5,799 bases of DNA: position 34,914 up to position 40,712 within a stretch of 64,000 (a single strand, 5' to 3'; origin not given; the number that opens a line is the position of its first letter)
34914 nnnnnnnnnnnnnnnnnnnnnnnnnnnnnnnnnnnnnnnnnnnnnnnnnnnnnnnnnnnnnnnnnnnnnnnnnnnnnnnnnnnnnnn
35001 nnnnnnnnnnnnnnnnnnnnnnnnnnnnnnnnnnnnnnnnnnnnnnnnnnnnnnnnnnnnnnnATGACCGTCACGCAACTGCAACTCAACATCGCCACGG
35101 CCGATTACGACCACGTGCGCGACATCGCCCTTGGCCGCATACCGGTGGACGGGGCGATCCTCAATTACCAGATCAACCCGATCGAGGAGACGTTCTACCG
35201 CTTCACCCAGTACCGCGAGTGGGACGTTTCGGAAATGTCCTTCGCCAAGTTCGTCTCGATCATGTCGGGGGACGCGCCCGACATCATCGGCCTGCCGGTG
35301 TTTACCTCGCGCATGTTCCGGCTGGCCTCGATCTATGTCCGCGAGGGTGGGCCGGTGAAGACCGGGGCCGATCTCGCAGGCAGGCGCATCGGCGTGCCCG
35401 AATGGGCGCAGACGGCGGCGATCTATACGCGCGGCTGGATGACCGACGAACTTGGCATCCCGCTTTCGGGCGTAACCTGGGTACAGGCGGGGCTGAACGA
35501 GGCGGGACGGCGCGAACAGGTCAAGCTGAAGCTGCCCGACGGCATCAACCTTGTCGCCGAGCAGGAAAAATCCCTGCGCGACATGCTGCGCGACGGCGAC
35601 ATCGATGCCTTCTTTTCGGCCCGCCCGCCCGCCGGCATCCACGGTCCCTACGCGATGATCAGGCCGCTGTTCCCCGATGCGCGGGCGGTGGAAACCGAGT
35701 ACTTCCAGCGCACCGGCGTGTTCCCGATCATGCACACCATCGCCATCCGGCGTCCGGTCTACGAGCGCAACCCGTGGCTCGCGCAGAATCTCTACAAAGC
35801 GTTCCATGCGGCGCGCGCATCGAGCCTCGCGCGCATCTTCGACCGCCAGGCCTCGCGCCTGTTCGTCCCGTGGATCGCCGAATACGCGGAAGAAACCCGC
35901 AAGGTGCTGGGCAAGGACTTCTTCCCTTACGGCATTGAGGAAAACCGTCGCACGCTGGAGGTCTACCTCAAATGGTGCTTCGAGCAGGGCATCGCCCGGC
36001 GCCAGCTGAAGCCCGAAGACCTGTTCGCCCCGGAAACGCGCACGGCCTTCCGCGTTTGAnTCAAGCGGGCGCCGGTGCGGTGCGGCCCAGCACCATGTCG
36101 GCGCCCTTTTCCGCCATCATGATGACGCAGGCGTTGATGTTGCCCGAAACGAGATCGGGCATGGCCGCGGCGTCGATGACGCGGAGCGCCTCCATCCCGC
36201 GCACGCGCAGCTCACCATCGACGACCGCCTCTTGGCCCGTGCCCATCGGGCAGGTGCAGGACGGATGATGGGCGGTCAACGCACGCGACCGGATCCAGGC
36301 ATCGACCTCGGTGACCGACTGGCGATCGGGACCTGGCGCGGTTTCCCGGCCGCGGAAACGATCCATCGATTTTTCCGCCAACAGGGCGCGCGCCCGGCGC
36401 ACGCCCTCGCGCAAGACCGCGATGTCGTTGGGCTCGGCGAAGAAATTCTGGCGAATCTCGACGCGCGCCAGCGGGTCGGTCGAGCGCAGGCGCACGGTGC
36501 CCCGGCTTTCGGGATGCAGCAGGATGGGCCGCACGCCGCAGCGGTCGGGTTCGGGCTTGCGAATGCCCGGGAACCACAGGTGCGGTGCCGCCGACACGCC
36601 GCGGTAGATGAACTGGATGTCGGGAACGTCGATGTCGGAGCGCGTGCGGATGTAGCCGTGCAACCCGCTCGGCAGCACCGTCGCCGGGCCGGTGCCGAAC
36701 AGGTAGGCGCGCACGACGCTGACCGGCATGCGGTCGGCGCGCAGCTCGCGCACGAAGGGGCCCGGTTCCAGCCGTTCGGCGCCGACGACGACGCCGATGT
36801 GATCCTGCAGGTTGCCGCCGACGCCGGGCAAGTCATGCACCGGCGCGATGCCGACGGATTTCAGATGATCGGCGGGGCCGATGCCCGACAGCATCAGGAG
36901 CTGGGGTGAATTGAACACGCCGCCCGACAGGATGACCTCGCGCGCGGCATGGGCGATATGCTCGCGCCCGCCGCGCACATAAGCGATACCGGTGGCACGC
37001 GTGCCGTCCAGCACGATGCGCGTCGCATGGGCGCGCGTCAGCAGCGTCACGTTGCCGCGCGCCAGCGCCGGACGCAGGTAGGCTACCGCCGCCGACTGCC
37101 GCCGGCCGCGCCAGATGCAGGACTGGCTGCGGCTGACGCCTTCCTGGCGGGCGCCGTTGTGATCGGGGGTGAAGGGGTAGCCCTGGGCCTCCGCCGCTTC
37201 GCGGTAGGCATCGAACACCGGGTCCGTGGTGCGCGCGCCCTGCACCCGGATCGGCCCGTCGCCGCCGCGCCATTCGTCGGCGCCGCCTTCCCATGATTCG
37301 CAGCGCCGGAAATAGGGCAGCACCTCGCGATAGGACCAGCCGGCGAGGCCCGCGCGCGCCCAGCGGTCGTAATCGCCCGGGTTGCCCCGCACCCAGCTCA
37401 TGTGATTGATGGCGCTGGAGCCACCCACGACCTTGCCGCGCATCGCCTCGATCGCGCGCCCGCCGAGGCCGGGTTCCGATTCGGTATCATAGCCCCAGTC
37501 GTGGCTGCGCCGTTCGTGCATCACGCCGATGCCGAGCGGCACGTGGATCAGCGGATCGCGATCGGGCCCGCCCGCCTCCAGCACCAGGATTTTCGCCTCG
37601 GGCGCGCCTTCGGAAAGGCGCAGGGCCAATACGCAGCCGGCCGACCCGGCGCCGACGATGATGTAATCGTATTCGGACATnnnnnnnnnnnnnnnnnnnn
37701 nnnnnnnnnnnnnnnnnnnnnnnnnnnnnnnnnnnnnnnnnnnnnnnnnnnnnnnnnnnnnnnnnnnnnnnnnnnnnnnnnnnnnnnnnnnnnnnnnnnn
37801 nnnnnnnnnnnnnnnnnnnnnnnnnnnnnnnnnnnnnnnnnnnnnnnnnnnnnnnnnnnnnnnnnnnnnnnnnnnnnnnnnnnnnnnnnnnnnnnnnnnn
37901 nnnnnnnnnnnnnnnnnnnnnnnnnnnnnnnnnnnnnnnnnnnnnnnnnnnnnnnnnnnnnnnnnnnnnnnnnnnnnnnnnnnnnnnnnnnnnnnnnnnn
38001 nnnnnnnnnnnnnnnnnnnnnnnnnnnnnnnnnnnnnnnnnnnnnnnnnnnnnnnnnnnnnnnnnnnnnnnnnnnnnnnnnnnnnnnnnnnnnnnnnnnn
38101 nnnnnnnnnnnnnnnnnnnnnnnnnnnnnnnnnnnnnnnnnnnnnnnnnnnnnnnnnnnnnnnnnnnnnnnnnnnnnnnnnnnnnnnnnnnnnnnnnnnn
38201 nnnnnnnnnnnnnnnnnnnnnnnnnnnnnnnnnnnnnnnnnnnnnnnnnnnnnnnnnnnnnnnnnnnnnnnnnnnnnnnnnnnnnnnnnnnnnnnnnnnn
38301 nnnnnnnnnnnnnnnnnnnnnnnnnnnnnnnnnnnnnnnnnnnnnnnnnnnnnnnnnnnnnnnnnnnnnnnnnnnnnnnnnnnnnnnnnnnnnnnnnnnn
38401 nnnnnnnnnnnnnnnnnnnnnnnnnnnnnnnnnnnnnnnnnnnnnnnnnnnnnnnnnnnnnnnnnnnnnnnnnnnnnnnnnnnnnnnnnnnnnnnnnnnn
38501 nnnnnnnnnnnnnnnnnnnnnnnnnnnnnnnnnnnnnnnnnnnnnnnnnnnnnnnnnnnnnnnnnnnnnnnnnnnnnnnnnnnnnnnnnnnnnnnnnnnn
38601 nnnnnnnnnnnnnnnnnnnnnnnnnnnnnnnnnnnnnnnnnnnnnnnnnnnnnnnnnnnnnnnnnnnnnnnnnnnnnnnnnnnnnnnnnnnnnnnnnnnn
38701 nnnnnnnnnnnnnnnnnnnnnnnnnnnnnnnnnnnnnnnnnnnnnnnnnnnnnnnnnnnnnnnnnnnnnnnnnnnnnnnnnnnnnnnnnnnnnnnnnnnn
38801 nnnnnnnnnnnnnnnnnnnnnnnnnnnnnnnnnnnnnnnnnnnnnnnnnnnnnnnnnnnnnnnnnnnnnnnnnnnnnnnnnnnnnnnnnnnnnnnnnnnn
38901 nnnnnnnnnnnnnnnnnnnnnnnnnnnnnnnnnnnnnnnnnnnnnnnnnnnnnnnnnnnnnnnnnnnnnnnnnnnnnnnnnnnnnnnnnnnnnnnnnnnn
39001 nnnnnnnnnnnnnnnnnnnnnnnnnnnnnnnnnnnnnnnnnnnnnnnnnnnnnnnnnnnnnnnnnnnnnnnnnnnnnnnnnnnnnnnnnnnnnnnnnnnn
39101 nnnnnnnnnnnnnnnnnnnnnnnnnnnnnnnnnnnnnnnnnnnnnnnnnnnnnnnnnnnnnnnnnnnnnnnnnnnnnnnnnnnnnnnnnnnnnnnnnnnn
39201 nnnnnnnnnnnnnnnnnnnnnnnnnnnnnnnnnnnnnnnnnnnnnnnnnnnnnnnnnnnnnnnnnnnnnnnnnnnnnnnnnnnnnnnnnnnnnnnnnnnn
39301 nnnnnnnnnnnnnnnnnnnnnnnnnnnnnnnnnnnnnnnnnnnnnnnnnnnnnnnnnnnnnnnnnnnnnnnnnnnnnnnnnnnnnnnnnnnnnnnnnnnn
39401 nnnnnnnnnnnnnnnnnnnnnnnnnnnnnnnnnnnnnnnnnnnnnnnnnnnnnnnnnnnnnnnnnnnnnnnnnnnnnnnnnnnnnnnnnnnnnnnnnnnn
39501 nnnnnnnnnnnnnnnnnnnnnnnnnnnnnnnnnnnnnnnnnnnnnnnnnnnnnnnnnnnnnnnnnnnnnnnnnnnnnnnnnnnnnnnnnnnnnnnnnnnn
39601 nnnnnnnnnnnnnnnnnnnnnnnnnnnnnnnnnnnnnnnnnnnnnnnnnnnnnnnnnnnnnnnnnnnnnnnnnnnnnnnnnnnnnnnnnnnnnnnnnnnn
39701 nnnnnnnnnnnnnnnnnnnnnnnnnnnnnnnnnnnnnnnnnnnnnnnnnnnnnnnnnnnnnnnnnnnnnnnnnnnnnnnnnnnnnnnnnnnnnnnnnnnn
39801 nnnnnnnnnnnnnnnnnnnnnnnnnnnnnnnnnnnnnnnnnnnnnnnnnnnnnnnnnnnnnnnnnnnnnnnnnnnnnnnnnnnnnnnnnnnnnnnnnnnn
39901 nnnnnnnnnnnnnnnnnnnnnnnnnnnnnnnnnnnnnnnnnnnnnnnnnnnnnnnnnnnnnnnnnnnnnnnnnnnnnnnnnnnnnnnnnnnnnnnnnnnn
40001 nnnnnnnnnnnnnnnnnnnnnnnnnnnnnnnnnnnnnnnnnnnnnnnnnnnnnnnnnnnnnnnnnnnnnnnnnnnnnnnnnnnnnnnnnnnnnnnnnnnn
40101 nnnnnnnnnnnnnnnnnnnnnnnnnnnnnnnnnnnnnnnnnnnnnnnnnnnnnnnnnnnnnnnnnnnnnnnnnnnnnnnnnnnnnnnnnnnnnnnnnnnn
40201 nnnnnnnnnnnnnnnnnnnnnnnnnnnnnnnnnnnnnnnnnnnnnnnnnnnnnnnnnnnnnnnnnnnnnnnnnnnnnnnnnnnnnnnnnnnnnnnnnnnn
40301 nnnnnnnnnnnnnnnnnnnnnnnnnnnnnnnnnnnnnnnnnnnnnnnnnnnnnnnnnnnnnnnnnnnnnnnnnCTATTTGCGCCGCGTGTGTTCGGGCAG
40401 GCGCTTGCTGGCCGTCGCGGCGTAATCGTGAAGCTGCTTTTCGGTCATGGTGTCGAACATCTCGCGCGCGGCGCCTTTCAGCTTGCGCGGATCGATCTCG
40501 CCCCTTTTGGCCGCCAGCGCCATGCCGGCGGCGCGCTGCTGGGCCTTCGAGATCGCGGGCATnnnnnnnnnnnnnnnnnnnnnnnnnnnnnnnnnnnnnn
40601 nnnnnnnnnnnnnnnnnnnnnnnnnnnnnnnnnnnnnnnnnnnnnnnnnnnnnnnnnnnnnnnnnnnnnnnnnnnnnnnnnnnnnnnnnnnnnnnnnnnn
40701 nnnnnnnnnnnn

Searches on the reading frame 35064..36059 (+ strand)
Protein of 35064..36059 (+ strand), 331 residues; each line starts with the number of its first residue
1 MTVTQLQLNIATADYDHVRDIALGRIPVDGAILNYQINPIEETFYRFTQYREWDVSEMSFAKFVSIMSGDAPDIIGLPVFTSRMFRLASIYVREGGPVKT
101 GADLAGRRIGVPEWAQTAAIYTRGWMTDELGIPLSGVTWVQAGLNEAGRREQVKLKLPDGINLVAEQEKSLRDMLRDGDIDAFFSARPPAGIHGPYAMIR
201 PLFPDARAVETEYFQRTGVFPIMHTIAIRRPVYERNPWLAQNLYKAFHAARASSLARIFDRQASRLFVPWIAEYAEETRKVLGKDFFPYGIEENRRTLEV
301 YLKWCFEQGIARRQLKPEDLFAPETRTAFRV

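Call 13: search_protein_families(library=pfam, proteins=[window:35064-36059:+], max_evalue=0.01)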
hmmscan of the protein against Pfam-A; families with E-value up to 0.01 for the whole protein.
window:35064-36059:+ (331 aa): 0 families

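Call 16: search_protein_families(library=pfam, proteins=[window:35064-36059:+], max_evalue=1)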
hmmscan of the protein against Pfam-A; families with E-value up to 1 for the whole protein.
window:35064-36059:+ (331 aa): 1 family
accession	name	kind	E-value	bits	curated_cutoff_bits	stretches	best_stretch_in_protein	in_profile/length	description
PF09084.16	NMT1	-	0.29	11.4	20.5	1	88-143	75-128/216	NMT1/THI5 like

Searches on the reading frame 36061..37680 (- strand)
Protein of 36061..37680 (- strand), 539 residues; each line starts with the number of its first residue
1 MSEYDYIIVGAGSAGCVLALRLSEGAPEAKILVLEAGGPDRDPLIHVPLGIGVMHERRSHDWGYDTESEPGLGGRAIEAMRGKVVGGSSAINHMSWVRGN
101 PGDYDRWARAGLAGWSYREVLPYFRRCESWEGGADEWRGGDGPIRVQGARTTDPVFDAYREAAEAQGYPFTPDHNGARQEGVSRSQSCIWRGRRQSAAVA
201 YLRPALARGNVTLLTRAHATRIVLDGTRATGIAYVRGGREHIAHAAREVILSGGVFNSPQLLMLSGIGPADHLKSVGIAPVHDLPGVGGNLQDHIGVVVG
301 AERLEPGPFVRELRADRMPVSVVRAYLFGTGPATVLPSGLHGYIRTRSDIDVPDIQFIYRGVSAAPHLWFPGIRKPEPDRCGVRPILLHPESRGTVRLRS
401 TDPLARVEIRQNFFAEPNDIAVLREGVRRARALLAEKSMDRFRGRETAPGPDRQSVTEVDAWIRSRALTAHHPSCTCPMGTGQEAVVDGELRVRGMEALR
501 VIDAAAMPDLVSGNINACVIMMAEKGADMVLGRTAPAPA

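Call 13: search_protein_families(library=pfam, proteins=[window:36061-37680:-], max_evalue=0.01)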
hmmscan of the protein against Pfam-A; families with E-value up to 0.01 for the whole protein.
window:36061-37680:- (539 aa): 6 families
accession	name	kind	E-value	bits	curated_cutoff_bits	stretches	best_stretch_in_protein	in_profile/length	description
PF00732.25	GMC_oxred_N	-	1e-54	186.1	23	1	4-295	1-217/218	GMC oxidoreductase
PF05199.19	GMC_oxred_C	-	7.1e-34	117.8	24.6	1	390-523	1-139/139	GMC oxidoreductase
PF00890.30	FAD_binding_2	-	2.4e-06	27.5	20.4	1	163-258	94-206/414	FAD binding domain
PF01266.30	DAO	-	0.00014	21.9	27.9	1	5-39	1-34/353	FAD dependent oxidoreductase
PF05834.18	Lycopene_cycl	-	0.00043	19.9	23.4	1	5-37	1-33/380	Lycopene cyclase protein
PF07992.20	Pyr_redox_2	-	0.0086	16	26.1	0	4-38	1-33/291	Pyridine nucleotide-disulphide oxidoreductase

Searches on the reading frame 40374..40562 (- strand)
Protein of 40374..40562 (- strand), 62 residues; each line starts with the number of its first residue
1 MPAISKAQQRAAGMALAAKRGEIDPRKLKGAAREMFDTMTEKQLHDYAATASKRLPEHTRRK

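Call 13: search_protein_families(library=pfam, proteins=[window:40374-40562:-], max_evalue=0.01)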
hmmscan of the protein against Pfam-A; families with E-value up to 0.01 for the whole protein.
window:40374-40562:- (62 aa): 1 family
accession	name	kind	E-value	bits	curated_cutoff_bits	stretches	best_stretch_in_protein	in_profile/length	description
PF11450.13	DUF3008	-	2.2e-23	82.6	24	1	3-58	1-56/57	Protein of unknwon function (DUF3008)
